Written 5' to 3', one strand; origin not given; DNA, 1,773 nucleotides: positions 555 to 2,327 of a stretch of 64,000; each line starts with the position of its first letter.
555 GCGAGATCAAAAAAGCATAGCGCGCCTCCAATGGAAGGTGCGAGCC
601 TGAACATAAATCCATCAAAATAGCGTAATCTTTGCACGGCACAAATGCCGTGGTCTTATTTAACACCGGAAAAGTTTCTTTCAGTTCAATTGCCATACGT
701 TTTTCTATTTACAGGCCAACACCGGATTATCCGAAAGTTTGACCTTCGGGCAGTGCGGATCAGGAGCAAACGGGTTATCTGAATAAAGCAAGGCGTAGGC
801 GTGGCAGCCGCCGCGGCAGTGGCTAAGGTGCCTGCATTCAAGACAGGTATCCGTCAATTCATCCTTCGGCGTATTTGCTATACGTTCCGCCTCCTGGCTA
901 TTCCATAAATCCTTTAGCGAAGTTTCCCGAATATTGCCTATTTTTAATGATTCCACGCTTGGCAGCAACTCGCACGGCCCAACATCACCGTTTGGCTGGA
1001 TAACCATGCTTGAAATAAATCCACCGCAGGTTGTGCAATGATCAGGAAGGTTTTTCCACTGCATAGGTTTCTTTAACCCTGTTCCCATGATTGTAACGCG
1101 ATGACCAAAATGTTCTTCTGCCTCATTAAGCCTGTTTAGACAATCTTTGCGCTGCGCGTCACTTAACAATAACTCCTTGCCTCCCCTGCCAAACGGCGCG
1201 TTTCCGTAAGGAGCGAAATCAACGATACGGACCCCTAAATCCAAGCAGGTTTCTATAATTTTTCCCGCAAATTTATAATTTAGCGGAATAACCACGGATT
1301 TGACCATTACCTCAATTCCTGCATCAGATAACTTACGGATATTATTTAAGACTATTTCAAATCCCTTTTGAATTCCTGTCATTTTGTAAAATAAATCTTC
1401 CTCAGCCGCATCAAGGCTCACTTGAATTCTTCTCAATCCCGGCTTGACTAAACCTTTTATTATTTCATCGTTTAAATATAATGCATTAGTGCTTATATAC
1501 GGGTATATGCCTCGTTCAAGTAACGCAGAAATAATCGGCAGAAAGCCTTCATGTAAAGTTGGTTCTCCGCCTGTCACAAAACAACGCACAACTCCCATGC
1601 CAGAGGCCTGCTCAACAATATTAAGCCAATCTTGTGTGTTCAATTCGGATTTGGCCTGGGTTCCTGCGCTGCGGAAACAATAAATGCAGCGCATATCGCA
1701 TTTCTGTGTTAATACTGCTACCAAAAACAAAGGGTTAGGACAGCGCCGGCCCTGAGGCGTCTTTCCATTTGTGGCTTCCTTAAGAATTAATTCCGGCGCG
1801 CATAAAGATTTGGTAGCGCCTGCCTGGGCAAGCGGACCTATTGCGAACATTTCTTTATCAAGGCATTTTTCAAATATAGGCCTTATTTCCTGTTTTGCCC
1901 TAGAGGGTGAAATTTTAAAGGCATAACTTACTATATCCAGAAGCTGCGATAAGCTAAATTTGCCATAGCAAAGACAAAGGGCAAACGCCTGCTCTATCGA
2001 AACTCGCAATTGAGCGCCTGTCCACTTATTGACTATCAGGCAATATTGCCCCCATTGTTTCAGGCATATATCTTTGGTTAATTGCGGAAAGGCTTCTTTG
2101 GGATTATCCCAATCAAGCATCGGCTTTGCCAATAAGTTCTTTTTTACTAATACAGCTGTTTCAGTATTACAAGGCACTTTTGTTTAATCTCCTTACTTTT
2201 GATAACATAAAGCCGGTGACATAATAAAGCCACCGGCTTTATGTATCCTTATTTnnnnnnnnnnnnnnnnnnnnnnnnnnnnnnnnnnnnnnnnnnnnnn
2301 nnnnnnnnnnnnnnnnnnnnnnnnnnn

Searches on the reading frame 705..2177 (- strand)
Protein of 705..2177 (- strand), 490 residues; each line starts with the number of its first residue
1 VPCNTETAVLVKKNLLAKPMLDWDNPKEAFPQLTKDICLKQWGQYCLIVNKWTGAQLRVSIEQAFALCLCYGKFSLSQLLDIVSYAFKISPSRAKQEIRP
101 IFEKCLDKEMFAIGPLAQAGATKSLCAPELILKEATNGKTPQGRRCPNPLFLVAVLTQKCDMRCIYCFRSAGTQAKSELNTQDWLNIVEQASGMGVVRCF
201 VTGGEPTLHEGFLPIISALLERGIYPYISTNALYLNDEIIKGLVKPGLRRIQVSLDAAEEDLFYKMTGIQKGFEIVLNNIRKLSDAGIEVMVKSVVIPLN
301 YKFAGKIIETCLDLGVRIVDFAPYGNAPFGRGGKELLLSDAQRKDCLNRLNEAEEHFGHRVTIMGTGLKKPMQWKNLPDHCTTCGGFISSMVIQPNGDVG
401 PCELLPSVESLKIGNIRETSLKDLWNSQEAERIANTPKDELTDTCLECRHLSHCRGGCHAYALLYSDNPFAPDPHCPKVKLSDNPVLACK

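Call 3: search_protein_families(library=pfam, proteins=[window:705-2177:-], max_evalue=0.01)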
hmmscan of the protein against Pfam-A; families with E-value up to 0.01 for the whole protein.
window:705-2177:- (490 aa): 3 families
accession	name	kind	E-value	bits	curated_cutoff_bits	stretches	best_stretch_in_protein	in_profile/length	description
PF04055.27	Radical_SAM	-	2.1e-25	90.3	29.5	1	156-298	3-152/166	Radical SAM superfamily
PF13186.11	SPASM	-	3.9e-13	49.9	21.5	1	384-448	1-66/67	Iron-sulfur cluster-binding domain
PF19238.5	Radical_SAM_2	-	0.0033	17.6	26.7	0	235-298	64-126/151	Radical SAM-like domain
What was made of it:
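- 705..2177 (-): rSAM3, a radical SAM/SPASM enzyme (490 aa, GTG start) with a roughly 145-aa N-terminal extension. It is always the gene immediately after C. Predicted maturase of C. Pfam Radical_SAM plus SPASM (call 3).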

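Call 4: search_protein_families(library=ncbifam, proteins=[window:705-2177:-], max_evalue=0.01)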
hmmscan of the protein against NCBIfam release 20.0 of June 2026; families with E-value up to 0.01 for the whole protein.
window:705-2177:- (490 aa): 80 families (the best 25 are shown)
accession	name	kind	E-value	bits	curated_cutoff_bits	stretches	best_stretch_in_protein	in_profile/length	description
TIGR02109.1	PQQ_syn_pqqE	equivalog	1e-41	143.1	381.35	1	147-480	4-334/358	pyrroloquinoline quinone biosynthesis protein PqqE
TIGR04055.1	rSAM_NirJ2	equivalog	7.9e-32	111.1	500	1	157-476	7-322/326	putative heme d1 biosynthesis radical SAM protein NirJ2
TIGR04303.1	GeoRSP_rSAM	equivalog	1.2e-30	107.3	400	1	149-476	4-324/325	GeoRSP system radical SAM/SPASM protein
TIGR04403.1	rSAM_skfB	equivalog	3.3e-29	101.9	300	1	154-438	108-380/402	sporulation killing factor system radical SAM maturase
TIGR04545.1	rSAM_ahbD_hemeb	equivalog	4.5e-28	98.7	500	1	156-476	6-335/339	heme b synthase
TIGR03962.1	mycofact_rSAM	equivalog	4.6e-28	98.4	265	1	148-479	10-334/339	mycofactocin radical SAM maturase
NF050035.1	rSAM_WgK_link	exception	1.3e-27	96.7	650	2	148-290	7-150/367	radical SAM/SPASM peptide maturase WgkB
TIGR04053.2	TIGR04053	equivalog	2.6e-27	96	395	2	148-361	6-221/366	TIGR04053 family radical SAM/SPASM domain-containing protein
TIGR04347.1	pseudo_SAM_Halo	equivalog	3.4e-27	95.7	525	2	152-350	40-238/390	TIGR04347 family pseudo-SAM/SPASM protein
TIGR04340.1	rSAM_ACGX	hypoth_equivalog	8.3e-27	94.3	400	1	156-478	9-339/341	radical SAM/SPASM domain protein, ACGX system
TIGR04317.1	W_rSAM_matur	equivalog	9.1e-26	90.8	380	1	156-455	10-320/349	tungsten cofactor oxidoreductase radical SAM maturase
TIGR02666.1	moaA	equivalog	9.8e-26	90.5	284.05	1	156-339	16-209/336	GTP 3',8-cyclase MoaA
TIGR02668.1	moaA_archaeal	equivalog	2.8e-25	88.9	325.25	1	155-316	15-178/303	GTP 3',8-cyclase MoaA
TIGR03913.1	rad_SAM_trio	equivalog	1.7e-24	86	591.75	1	149-460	18-337/477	GDL motif peptide-associated radical SAM/SPASM maturase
TIGR04250.1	SCM_rSAM_ScmE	equivalog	8.4e-24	84.1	400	1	156-464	9-333/358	SynChlorMet cassette radical SAM/SPASM protein ScmE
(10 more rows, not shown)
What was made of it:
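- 705..2177 (-): The best NCBIfam match is PqqE at 143 bits against a cut-off of 381 (call 4).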

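Call 49: search_solved_structures(query=window:705-2177:-, max_evalue=0.001)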
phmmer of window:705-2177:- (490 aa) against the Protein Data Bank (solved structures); distinct sequences matched with E-value up to 0.001: 14.
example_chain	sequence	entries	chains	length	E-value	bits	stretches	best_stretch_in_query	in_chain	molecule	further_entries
6c8v_A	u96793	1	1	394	3e-26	95.3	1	138-477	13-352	Coenzyme PQQ synthesis protein E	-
6efn_A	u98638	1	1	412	4e-22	81.7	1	149-426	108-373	Sporulation killing factor maturation protein SkfB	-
5v1q_A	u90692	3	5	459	1.6e-17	66.5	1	147-464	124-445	Radical SAM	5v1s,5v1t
2fb2_A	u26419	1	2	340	3.9e-09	38.9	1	153-326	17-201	Molybdenum cofactor biosynthesis protein A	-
1tv7_A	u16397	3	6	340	6.7e-09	38.1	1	155-326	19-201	Molybdenum cofactor biosynthesis protein A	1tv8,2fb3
7vob_C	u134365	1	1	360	1.5e-08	37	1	141-318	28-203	Cytosylglucuronate decarboxylase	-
7voc_C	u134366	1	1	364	1.5e-08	36.9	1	141-318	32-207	Cytosylglucuronate decarboxylase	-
5wgg_A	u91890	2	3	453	2.3e-07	33.1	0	380-462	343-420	Radical SAM domain protein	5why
4k37_A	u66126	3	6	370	1.1e-05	27.5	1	380-468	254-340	Anaerobic sulfatase-maturating enzyme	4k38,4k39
4k36_A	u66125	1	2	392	1.3e-05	27.3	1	380-468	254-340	Anaerobic sulfatase-maturating enzyme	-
8wm2_A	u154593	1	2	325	6.2e-05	25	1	156-257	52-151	Fe-S radical SAM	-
8hzv_A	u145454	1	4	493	0.00043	22.3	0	159-289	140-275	Radical S-Adenosyl-L-methionine Enzyme DesII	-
8hzy_A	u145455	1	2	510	0.00046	22.1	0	158-289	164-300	DesII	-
7tol_A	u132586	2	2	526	0.00099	21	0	145-324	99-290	glycerol dibiphytanyl glycerol tetraether - macrocyclic archaeol synthase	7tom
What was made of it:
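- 705..2177 (-): The closest solved structures are PqqE, SkfB and SuiB (call 49).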

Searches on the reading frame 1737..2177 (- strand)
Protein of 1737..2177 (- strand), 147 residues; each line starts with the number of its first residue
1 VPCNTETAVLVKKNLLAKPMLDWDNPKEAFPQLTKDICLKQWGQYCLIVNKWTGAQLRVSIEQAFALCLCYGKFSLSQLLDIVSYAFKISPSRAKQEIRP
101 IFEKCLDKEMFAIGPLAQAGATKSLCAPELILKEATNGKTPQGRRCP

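Call 62: search_protein_families(library=pfam, proteins=[window:1737-2177:-], max_evalue=10)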
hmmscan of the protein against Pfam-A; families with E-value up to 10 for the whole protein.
window:1737-2177:- (147 aa): 0 families
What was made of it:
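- Tried and rejected: Pfam found no PqqD hit (call 62).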

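Call 84: predict_structure(protein=window:1737-2177:-)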
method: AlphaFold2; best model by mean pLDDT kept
length: 147 residues; sequences in the alignment: 1
mean_pLDDT: 51.0   pTM: 0.47
mean pLDDT of the five models: 51.0, 42.0, 41.1, 39.8, 37.7
residues with pLDDT >= 90: 0; 70-90: 2; 50-70: 75; < 50: 70
segments of 3 or more residues with pLDDT < 50: 1-35, 107-130, 138-147
pLDDT, mean of each block of 10 residues (from residue 1): 33 36 40 51 64 58 64 59 66 65 51 45 43 52 33
secondary structure, 60 per line:
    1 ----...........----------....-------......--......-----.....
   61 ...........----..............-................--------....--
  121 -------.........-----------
elements in order: H5-15 H26-29 E37-42 E45-50 E56-60 H61-71 H76-89 H91-106 H115-118 H128-136

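Call 86: fold_search(model_id=the predicted structure, library=pdb)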
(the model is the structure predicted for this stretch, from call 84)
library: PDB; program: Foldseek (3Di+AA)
matches with E <= 10: 578; with E <= 0.001: 0
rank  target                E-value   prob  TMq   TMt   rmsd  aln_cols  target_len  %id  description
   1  5v1v_A                6.3e-02  0.75  0.24  0.35   8.3        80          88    9  TbiB1 in Complex with the TbiA(alpha) Leader Peptide (released 2018-09-05)
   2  5v1u_B                1.2e-01  0.57  0.23  0.35   8.5        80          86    9  TbiB1 in Complex with the TbiA(beta) Leader Peptide (released 2018-09-05)
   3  5v1u_A                2.5e-01  0.44  0.23  0.36   8.4        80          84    9  TbiB1 in Complex with the TbiA(beta) Leader Peptide (released 2018-09-05)
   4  5v1u_D                2.8e-01  0.38  0.23  0.35   8.7        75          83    9  TbiB1 in Complex with the TbiA(beta) Leader Peptide (released 2018-09-05)
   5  7apl                  2.8e-01  0.21  0.26  0.13  11.1       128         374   16  tRNA-guanine transglycosylase G87C mutant spin-labeled with MTSL (released 2020-10-28)
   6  5v1u_C                3.2e-01  0.35  0.23  0.35   8.7        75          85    9  TbiB1 in Complex with the TbiA(beta) Leader Peptide (released 2018-09-05)
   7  4urv_S                3.6e-01  0.08  0.17  0.08  12.1       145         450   10  The crystal structure of H-Ras and SOS in complex with ligands (released 2015-03-04)
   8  6yyz                  5.3e-01  0.16  0.18  0.09   8.0        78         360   13  tRNA-Guanine Transglycosylase (TGT) labeled with 5-fluorotryptophan in co-crystallized complex with 6-amino-2-(methylami (released 2020-05-13)
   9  9pvg_B                7.1e-01  0.14  0.19  0.21   6.9        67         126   19  Co-crystal structure of two CCM2 PTB domains bound to a KRIT1 peptide encompassing NPxF2 and NPxF3 (released 2026-01-28)
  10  6ygk                  7.1e-01  0.14  0.26  0.13  11.1       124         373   16  TGT Y330F mutant crystallised at pH 8.5 (released 2020-04-08)
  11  7f97_C                7.1e-01  0.09  0.16  0.06  15.8       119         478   13  Plasmodium falciparum Prolyl-tRNA Synthetase (PfPRS) in Complex with L-proline and compound L97 (released 2023-01-04)
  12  4nnc                  7.1e-01  0.08  0.18  0.07   9.7        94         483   16  Ternary complex of ObcA with C4-CoA adduct and oxalate (released 2014-03-19)
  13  4nnb                  7.5e-01  0.08  0.18  0.07  10.8        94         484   14  Binary complex of ObcA with oxaloacetate (released 2014-03-19)
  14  4q8n                  8.0e-01  0.23  0.26  0.12   7.4        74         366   15  tRNA-Guanine Transglycosylase (TGT) Mutant V262C Apo Structure (released 2015-05-20)
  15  5why_B                8.0e-01  0.18  0.20  0.08   8.2        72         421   18  Structural Insights into Thioether Bond Formation in the Biosynthesis of Sactipeptides (released 2017-07-26)
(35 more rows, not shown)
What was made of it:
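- The RRE assignment for the rSAM3 N-terminus rests on a low-confidence model (pLDDT 51) and non-significant Foldseek hits (calls 84, 86).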
